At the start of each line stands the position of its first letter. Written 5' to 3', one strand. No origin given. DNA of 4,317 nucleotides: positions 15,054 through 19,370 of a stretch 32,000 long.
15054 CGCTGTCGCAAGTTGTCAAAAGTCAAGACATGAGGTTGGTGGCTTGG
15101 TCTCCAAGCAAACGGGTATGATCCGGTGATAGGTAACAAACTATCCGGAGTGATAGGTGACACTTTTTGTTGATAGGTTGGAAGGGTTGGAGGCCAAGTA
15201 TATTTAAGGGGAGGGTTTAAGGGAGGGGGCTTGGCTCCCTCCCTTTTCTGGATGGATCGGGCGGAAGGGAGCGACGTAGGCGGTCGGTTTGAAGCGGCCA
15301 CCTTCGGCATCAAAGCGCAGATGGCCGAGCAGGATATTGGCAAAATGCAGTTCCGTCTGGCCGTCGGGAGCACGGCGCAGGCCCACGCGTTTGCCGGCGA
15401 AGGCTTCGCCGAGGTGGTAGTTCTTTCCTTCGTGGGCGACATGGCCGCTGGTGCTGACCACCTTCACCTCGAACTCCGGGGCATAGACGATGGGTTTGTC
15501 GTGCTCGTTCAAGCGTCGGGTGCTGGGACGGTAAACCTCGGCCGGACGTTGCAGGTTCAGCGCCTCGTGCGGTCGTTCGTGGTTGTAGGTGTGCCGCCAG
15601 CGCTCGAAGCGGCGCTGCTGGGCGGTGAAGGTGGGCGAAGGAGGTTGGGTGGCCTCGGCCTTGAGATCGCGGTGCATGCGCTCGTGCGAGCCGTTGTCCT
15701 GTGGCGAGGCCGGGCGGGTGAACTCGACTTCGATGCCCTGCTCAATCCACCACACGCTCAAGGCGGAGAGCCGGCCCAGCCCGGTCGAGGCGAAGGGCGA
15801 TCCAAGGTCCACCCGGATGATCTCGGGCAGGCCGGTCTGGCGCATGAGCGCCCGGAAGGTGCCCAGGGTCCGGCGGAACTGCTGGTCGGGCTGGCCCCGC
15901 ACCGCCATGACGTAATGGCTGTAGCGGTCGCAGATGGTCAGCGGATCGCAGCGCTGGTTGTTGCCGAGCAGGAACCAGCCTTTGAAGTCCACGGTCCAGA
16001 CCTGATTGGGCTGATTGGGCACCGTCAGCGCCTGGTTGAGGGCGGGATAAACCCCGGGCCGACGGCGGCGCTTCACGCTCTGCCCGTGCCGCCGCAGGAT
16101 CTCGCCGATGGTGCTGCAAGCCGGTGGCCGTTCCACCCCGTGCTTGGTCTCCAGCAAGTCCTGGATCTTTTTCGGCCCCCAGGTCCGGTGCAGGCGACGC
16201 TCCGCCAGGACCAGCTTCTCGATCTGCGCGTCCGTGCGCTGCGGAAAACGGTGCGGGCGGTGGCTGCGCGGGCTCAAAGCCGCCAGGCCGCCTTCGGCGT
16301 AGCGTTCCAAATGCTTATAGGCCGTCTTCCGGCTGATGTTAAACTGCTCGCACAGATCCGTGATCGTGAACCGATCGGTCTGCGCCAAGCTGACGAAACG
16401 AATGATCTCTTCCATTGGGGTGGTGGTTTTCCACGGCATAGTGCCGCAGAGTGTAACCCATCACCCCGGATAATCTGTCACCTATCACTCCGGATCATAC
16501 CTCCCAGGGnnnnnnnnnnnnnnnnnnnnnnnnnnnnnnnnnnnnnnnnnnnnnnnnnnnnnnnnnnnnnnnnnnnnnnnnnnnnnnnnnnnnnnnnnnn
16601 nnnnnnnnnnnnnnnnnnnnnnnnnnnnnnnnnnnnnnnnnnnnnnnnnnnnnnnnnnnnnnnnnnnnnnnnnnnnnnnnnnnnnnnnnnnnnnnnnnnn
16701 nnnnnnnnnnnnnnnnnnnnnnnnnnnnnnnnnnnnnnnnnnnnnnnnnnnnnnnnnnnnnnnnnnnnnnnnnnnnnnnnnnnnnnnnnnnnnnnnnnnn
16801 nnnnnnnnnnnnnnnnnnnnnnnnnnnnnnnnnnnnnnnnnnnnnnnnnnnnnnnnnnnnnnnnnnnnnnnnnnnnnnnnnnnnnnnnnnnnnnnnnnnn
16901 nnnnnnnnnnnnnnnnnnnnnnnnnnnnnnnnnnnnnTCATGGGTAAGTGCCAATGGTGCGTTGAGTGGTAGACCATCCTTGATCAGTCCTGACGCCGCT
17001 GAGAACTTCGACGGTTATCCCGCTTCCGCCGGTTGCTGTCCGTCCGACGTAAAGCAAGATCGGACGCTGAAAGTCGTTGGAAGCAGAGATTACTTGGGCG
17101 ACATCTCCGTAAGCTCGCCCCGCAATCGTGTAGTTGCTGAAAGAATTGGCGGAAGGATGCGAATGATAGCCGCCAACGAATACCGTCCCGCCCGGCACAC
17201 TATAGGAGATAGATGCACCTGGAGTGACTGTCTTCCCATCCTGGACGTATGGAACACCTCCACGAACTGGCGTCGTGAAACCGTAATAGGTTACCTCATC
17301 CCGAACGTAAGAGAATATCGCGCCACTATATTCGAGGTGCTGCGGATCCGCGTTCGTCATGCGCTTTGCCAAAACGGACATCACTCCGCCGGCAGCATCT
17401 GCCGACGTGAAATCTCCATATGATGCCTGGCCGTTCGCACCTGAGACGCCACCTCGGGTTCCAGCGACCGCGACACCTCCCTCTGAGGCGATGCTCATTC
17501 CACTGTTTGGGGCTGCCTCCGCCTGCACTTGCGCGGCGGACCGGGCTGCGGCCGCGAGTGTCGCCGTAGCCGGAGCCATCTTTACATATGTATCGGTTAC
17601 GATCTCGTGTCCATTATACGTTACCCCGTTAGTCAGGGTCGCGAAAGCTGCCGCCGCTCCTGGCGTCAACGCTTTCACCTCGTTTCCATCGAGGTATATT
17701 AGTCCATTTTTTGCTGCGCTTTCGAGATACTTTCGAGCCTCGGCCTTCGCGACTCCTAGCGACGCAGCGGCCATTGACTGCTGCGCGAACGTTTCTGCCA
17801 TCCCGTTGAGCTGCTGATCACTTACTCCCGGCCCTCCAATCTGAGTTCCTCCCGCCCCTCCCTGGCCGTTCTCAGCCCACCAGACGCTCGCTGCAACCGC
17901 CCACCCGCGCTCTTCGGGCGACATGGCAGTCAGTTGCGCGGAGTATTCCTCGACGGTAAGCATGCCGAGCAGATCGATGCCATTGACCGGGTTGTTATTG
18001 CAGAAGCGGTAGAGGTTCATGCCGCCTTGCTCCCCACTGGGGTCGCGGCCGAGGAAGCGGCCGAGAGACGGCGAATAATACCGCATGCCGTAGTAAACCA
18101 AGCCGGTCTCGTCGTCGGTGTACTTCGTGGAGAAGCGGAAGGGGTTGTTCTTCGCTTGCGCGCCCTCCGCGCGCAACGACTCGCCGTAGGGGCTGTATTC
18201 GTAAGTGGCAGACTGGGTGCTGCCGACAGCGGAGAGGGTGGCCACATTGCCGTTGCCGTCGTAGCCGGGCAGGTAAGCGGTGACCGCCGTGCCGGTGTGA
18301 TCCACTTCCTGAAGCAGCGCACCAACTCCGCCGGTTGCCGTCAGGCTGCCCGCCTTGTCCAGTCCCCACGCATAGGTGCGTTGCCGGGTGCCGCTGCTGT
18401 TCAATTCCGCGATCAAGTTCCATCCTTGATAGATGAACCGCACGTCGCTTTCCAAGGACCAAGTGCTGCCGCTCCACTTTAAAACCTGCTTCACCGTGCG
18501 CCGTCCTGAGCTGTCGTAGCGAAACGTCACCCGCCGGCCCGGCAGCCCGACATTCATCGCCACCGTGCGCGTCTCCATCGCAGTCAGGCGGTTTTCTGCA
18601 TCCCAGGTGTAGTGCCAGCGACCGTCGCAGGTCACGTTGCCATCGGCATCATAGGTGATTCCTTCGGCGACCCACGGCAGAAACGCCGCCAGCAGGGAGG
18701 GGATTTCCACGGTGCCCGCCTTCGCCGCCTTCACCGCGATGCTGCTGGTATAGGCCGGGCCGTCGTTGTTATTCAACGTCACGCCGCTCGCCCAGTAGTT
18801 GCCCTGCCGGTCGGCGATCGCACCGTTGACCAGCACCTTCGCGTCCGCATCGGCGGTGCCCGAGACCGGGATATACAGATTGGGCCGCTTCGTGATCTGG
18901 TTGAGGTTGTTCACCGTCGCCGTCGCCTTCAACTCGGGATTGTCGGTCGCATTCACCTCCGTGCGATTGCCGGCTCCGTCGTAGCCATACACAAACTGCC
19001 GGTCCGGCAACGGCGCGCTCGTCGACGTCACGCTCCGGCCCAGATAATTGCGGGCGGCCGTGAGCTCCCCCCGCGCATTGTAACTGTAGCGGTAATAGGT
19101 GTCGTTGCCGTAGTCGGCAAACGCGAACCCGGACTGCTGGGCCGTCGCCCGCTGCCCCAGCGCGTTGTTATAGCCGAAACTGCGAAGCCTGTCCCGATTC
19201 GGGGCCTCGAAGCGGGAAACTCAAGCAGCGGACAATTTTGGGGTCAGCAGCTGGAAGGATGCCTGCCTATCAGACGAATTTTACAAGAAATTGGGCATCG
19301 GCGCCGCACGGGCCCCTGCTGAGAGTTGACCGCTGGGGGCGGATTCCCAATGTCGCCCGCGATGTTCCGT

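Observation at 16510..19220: Orphan RHS polymorphic-toxin cassette: truncated RHS shell, uncharacterised 340-aa C-terminal domain, coupled immunity candidate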

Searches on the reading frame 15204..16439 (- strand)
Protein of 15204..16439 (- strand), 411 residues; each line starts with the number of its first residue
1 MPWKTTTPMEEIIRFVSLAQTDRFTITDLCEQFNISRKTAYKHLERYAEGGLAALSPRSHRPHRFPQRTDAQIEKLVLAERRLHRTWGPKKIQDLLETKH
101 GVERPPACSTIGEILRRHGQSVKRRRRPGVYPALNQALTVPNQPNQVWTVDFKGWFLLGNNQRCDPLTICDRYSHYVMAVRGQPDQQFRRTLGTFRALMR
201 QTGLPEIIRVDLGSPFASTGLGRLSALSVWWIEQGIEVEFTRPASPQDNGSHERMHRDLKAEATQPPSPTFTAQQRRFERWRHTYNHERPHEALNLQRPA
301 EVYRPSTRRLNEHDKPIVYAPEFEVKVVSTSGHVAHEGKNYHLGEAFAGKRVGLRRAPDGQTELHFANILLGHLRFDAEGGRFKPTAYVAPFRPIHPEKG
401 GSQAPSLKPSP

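Call 6: search_protein_families(library=pfam, proteins=[window:15204-16439:-], max_evalue=1)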
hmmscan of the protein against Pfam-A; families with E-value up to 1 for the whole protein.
window:15204-16439:- (411 aa): 18 families
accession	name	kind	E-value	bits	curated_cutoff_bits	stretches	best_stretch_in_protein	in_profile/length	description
PF13683.12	rve_3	-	3e-14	52.9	26.5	1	234-298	1-66/67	Integrase core domain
PF13565.12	HTH_32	-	7.1e-14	52.6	33.7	1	39-115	1-73/73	Homeodomain-like domain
PF13518.12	HTH_28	-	3.4e-13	49.8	25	1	14-63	4-52/52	Helix-turn-helix domain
PF00665.32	rve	-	1.8e-10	41.4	32.6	1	142-246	2-102/102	Integrase core domain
PF13551.12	HTH_29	-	9e-10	39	28.1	1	25-64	14-57/64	Winged helix-turn helix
PF13384.12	HTH_23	-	1.1e-07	31.9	24.6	1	16-55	11-49/50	Homeodomain-like domain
PF13011.12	LZ_Tnp_IS481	-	4.5e-05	24.1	22.2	1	24-75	26-78/85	leucine-zipper of insertion element IS481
PF08279.18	HTH_11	-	0.00025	21.3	25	1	11-45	4-37/55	HTH domain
PF12840.13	HTH_20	-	0.0034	17.8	27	1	19-52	14-47/51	Helix-turn-helix domain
PF02796.21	HTH_7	-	0.012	16.1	23.8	1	25-44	23-42/45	Helix-turn-helix domain of resolvase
PF21476.4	PF0610-like_N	-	0.016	15.9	33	1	10-45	4-36/50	PF0610-like, N-terminal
PF01978.25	TrmB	-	0.02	15.2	25.6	1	15-63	14-60/68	Sugar-specific transcriptional regulator TrmB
PF04967.18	HTH_10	-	0.042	14.1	23.1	1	23-46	23-46/53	HTH DNA binding domain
PF12728.13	HTH_17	-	0.045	14.5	27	1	24-65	2-38/51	Helix-turn-helix domain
PF13412.12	HTH_24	-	0.066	13.2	21.9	1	19-51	13-45/48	Winged helix-turn-helix DNA-binding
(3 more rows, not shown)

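Call 7: search_protein_families(library=ncbifam, proteins=[window:15204-16439:-], max_evalue=1)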
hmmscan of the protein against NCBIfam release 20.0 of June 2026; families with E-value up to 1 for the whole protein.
window:15204-16439:- (411 aa): 7 families
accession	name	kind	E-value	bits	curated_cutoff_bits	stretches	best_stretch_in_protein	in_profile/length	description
NF033577.2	transpos_IS481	equivalog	8e-62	209.3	224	1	14-303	4-284/284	IS481 family transposase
NF033516.0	transpos_IS3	equivalog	3.5e-34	118.7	160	1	13-302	91-368/369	IS3 family transposase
NF033545.0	transpos_IS630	equivalog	2.3e-13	50.3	100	1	16-127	5-117/299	IS630 family transposase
NF033546.1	transpos_IS21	equivalog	1.8e-07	31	160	1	23-301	8-280/294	IS21 family transposase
NF033594.2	transpos_ISNCY_2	equivalog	0.0015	17.8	250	1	22-257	9-244/368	ISNCY family transposase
NF038291.1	rep_pAB02_ORF2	subfamily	0.05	14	85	1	23-45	2-24/172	plasmid replication DNA-binding protein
NF001068.0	PRK00118.1-4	equivalog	0.1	13.2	125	1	14-67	26-78/113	putative DNA-binding protein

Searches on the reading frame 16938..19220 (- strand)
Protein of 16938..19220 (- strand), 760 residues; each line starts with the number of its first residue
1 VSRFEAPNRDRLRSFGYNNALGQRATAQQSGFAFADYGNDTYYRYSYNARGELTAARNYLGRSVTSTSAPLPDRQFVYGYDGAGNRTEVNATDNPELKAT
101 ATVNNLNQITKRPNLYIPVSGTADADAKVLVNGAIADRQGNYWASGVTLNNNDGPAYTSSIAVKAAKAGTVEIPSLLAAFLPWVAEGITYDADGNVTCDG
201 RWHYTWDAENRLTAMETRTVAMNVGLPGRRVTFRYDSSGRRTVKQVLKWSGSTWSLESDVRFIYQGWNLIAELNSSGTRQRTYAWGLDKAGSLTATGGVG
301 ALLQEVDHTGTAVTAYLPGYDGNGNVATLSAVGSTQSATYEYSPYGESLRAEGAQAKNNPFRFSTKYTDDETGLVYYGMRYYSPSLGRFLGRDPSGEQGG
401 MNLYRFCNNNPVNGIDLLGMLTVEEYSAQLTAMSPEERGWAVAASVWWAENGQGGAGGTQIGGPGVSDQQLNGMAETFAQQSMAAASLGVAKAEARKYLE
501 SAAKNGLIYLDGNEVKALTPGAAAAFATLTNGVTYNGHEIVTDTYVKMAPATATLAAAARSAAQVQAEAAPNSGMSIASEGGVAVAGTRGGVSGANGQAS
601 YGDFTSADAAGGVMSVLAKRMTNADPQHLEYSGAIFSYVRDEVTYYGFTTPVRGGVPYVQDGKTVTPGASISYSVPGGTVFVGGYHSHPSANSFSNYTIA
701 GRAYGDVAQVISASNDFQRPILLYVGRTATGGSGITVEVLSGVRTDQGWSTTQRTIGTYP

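Call 6: search_protein_families(library=pfam, proteins=[window:16938-19220:-], max_evalue=1)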
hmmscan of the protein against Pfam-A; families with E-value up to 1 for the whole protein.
window:16938-19220:- (760 aa): 2 families
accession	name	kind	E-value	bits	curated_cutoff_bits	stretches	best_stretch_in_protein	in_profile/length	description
PF05593.20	RHS_repeat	-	2.2e-07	31.6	22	3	47-91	1-33/38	RHS Repeat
PF12930.12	DUF3836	-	0.074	13.4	25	1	232-270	63-103/127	Family of unknown function (DUF3836)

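Call 7: search_protein_families(library=ncbifam, proteins=[window:16938-19220:-], max_evalue=1)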
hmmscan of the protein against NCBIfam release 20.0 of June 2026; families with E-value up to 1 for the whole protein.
window:16938-19220:- (760 aa): 4 families
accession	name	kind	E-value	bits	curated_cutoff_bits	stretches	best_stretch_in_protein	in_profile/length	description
TIGR03696.1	Rhs_assc_core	domain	1.5e-26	92.7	32.5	1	342-420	1-76/76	RHS repeat-associated core domain-containing protein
NF041261.1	RHS_core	equivalog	1.5e-12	46.2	2000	1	326-420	1169-1261/1261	RHS element core protein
TIGR01643.1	YD_repeat_2x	repeat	4.6e-06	26.9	15.8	0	78-94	20-36/42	YD repeat-containing protein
NF052676.1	YPYG_dom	domain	0.055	13.5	30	1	74-126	15-71/79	YPYG domain-containing protein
